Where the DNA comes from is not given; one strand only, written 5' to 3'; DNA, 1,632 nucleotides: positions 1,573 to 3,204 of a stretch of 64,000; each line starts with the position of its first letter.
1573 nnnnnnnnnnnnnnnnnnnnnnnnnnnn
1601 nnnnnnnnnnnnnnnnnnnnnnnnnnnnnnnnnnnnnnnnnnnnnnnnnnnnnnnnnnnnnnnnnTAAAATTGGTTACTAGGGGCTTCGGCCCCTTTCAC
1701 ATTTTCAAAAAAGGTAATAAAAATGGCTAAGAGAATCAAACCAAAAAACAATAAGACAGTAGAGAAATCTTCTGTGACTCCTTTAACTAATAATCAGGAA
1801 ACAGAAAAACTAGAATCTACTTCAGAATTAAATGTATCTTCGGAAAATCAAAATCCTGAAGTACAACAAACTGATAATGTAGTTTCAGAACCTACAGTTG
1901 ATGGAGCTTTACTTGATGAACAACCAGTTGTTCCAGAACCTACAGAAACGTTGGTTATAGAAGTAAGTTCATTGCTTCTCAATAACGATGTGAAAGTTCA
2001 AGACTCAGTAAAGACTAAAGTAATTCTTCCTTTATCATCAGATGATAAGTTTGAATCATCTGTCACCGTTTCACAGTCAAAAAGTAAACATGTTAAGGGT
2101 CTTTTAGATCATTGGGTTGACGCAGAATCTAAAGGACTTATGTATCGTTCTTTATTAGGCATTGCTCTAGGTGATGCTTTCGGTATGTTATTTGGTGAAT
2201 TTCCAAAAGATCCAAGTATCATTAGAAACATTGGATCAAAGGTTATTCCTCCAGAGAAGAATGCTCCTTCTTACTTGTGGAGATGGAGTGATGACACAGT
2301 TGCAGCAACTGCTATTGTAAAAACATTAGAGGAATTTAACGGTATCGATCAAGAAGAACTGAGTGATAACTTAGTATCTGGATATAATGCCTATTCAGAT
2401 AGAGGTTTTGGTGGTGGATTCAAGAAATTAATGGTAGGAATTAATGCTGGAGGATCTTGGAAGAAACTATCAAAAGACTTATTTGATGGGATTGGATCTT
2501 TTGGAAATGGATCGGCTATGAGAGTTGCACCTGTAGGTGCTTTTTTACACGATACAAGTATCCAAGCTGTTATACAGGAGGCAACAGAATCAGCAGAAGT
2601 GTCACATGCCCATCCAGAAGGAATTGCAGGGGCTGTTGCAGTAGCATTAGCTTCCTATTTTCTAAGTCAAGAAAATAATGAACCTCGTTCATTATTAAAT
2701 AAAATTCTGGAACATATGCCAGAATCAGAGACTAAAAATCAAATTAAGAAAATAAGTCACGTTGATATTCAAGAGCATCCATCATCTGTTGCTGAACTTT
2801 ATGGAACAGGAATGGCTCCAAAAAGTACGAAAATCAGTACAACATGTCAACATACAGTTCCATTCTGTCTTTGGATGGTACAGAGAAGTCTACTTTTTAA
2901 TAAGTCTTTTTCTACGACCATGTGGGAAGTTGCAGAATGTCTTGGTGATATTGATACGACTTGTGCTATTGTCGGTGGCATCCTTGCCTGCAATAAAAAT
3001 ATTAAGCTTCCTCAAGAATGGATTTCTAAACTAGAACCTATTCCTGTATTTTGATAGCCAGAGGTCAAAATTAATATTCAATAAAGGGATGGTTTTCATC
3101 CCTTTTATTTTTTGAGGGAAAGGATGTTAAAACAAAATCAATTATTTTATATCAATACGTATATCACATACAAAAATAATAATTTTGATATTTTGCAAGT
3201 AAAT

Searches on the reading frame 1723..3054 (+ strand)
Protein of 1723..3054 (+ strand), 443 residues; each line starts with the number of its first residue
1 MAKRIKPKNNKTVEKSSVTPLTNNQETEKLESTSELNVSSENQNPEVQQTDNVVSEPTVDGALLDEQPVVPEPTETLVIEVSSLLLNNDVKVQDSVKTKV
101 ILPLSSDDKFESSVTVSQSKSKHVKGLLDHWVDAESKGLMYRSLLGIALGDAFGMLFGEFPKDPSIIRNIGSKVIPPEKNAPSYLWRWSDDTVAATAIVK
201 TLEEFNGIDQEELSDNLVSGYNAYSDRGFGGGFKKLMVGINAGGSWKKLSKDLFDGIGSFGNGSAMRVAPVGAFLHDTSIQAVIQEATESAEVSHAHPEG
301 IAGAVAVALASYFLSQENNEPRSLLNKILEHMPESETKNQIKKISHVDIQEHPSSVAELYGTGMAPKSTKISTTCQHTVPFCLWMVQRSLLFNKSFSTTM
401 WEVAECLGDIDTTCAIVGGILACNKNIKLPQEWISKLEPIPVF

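Call 7: search_protein_families(library=pfam, proteins=[window:1723-3054:+], max_evalue=0.01)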
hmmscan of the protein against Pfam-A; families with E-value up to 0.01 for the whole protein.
window:1723-3054:+ (443 aa): 1 family
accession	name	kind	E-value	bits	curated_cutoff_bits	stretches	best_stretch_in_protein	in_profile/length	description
PF03747.19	ADP_ribosyl_GH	-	3e-40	139.1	26.2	1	143-422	2-276/287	ADP-ribosylglycohydrolase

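Call 8: search_protein_families(library=phrogs, proteins=[window:1723-3054:+], max_evalue=0.001)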
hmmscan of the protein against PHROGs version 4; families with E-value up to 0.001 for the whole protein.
window:1723-3054:+ (443 aa): 2 families
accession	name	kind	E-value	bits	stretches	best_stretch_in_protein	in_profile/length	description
phrog_6572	-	other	3.8e-27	96.3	1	140-434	8-287/325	ADP-ribosylglycohydrolase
phrog_22100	-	unknown function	3.4e-11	44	1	143-439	6-288/306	-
